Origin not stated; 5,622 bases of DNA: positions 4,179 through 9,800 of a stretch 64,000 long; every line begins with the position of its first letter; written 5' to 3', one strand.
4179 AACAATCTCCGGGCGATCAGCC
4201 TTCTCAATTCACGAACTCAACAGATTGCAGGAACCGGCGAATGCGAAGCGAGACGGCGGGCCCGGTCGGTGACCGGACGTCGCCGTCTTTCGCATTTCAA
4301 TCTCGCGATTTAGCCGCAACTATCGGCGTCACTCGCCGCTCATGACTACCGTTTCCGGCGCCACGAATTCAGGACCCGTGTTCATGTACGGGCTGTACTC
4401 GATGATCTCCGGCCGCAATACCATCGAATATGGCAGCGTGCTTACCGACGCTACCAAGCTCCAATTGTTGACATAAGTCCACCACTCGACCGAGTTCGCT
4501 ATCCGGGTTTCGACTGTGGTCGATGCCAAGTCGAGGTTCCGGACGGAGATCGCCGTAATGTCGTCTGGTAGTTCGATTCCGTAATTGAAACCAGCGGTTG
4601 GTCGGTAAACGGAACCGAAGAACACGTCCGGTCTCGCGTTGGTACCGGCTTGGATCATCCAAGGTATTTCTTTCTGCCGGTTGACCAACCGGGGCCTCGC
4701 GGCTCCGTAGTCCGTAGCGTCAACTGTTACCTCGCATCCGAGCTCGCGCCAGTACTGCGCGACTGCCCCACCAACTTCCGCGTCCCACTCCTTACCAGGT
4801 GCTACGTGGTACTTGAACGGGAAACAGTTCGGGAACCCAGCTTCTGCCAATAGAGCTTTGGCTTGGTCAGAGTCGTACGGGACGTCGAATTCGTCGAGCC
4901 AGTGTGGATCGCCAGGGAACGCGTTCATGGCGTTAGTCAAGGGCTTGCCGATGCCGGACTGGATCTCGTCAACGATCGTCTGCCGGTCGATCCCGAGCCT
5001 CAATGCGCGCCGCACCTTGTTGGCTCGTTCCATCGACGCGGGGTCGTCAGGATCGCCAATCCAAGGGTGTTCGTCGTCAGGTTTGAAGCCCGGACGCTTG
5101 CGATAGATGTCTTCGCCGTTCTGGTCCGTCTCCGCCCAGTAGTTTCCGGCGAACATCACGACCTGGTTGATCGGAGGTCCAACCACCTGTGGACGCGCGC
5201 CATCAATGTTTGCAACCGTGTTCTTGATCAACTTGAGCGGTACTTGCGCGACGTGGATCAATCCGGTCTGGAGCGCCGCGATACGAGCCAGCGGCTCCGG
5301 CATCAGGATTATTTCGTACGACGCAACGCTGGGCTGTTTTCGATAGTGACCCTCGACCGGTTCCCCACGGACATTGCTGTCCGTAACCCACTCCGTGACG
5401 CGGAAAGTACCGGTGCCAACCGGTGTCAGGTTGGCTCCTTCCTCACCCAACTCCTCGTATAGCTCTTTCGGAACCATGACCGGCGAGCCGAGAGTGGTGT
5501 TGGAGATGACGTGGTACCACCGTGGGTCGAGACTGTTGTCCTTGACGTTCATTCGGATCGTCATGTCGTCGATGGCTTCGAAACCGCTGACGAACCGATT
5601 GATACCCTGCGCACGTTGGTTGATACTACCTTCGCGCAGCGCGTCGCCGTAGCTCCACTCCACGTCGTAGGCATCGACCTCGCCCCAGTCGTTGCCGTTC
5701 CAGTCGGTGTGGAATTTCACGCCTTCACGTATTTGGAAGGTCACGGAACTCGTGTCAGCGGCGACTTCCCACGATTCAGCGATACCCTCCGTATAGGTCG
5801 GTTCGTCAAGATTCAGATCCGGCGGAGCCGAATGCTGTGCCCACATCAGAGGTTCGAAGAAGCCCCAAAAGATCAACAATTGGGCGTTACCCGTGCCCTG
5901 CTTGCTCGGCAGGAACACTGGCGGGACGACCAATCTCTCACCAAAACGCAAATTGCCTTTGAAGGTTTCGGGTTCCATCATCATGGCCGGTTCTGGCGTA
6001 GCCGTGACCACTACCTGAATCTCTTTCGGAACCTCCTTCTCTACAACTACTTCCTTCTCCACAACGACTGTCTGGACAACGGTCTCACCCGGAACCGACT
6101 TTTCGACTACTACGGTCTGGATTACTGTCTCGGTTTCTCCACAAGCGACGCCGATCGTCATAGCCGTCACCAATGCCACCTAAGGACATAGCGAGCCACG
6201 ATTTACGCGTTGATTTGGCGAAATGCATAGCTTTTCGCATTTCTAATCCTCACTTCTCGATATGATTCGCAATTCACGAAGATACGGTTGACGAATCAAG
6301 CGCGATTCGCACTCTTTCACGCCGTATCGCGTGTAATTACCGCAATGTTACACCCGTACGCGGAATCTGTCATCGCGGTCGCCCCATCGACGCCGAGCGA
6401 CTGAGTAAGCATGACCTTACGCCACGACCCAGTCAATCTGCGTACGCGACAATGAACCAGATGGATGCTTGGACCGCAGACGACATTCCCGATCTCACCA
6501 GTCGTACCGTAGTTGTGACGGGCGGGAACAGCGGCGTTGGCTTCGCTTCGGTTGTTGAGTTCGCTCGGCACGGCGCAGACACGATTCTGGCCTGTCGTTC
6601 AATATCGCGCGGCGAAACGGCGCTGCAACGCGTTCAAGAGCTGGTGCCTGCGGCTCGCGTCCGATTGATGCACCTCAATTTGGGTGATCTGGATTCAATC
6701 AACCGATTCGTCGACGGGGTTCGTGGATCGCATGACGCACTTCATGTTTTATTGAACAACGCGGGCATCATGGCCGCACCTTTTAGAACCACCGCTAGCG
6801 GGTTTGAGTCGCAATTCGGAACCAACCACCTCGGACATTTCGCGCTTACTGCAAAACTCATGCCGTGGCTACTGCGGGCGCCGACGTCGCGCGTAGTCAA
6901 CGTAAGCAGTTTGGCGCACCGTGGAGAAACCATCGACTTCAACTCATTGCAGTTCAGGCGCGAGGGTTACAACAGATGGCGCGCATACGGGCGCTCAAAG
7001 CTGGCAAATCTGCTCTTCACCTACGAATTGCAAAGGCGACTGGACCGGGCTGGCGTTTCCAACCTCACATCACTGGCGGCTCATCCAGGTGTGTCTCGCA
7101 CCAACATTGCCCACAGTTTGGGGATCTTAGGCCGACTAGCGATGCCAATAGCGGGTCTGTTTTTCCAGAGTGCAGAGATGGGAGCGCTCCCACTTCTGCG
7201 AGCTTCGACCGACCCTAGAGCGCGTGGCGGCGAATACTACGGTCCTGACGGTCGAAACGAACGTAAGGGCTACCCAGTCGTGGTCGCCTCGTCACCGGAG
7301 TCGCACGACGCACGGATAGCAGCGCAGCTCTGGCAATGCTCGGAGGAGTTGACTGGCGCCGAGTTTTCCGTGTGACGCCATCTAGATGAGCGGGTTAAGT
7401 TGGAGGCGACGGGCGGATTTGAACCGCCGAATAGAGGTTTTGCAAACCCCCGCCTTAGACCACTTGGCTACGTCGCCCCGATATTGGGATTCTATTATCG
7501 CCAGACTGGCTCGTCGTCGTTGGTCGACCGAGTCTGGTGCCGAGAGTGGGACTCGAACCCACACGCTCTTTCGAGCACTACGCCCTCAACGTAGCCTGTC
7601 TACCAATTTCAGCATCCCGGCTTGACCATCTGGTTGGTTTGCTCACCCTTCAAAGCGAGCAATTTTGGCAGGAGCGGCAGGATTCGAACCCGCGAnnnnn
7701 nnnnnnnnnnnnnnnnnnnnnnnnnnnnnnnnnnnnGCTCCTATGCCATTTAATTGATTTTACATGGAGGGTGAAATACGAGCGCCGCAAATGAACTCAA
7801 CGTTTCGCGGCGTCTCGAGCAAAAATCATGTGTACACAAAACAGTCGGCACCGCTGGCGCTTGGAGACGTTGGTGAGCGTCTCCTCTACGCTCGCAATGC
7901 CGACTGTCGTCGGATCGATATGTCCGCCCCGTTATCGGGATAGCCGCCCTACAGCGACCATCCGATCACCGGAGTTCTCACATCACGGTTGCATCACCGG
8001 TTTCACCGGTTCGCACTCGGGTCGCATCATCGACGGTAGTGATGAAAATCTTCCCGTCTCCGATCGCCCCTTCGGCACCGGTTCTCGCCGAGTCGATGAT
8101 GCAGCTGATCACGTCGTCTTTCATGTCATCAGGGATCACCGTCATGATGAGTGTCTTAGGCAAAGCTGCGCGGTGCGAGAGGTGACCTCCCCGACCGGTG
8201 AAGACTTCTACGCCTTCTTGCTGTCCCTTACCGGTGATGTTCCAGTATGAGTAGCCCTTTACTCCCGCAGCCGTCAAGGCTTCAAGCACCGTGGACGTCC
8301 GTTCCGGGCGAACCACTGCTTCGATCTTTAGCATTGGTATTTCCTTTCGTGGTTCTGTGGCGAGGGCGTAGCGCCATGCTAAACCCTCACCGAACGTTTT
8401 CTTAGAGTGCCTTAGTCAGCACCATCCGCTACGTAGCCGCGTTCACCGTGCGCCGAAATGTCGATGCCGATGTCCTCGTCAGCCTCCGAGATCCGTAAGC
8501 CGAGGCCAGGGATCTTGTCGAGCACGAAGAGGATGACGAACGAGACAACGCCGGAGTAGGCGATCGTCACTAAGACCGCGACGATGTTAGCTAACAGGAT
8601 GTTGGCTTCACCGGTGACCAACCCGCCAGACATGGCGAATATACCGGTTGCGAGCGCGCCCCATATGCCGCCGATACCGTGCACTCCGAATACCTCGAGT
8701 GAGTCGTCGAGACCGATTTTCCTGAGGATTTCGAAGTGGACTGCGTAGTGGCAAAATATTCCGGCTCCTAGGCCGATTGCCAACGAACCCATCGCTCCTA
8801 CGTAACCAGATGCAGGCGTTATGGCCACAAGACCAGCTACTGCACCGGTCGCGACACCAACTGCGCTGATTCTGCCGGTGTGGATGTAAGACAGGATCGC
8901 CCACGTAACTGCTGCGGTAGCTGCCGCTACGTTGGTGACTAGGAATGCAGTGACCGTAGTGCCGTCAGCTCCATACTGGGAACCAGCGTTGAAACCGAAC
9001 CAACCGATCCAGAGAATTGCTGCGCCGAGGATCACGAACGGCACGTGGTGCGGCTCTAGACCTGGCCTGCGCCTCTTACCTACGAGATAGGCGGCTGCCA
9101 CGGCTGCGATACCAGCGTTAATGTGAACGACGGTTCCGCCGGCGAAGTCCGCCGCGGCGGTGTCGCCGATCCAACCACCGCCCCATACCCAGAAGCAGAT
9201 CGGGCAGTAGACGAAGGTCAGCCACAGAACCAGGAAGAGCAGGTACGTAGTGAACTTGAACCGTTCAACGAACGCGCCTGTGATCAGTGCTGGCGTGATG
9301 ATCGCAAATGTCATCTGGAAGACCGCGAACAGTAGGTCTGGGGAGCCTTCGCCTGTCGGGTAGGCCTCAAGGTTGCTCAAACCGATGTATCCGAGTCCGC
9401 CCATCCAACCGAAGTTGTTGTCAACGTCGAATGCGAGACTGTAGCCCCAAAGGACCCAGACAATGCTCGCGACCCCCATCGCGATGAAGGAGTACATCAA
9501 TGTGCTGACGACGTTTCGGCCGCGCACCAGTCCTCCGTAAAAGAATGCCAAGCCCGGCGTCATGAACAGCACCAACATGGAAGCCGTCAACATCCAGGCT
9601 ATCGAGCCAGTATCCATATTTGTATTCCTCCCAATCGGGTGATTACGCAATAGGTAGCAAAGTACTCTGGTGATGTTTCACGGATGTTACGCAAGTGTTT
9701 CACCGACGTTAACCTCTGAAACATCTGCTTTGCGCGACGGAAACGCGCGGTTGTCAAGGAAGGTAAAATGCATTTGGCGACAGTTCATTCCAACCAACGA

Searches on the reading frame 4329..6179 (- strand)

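Call 70: search_protein_families(library=pfam, proteins=[window:4329-6179:-], max_evalue=0.00001)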
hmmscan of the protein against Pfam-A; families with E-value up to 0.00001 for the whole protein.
window:4329-6179:- (616 aa): 1 family
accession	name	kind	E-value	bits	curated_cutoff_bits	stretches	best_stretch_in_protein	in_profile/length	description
PF00496.27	SBP_bac_5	-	2.9e-45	155.4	32.4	1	129-529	2-365/368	Bacterial extracellular solute-binding proteins, family 5 Middle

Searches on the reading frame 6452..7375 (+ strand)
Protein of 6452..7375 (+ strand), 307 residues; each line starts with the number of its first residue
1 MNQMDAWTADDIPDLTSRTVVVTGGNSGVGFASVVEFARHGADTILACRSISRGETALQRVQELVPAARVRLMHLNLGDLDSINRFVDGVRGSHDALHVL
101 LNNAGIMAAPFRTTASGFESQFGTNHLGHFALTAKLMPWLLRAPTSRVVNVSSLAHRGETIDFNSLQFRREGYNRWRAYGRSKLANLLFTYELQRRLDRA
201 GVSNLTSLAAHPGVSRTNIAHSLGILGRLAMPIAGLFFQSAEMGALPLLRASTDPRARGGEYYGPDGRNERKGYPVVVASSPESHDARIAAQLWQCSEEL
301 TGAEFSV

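Call 70: search_protein_families(library=pfam, proteins=[window:6452-7375:+], max_evalue=0.00001)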
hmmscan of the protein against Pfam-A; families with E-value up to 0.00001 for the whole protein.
window:6452-7375:+ (307 aa): 2 families
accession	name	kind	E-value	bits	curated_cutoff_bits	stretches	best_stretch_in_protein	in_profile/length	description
PF00106.31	adh_short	-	2.8e-25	89.4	26.6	1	19-222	2-189/195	short chain dehydrogenase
PF13561.12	adh_short_C2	-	1.5e-13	51.3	27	1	26-157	5-134/236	Enoyl-(Acyl carrier protein) reductase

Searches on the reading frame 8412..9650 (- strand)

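Call 70: search_protein_families(library=pfam, proteins=[window:8412-9650:-], max_evalue=0.00001)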
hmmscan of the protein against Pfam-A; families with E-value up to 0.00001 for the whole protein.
window:8412-9650:- (412 aa): 1 family
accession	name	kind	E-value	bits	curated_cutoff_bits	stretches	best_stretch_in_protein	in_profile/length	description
PF00909.26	Ammonium_transp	-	1.8e-115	386.3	23.2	1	18-406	1-399/399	Ammonium Transporter Family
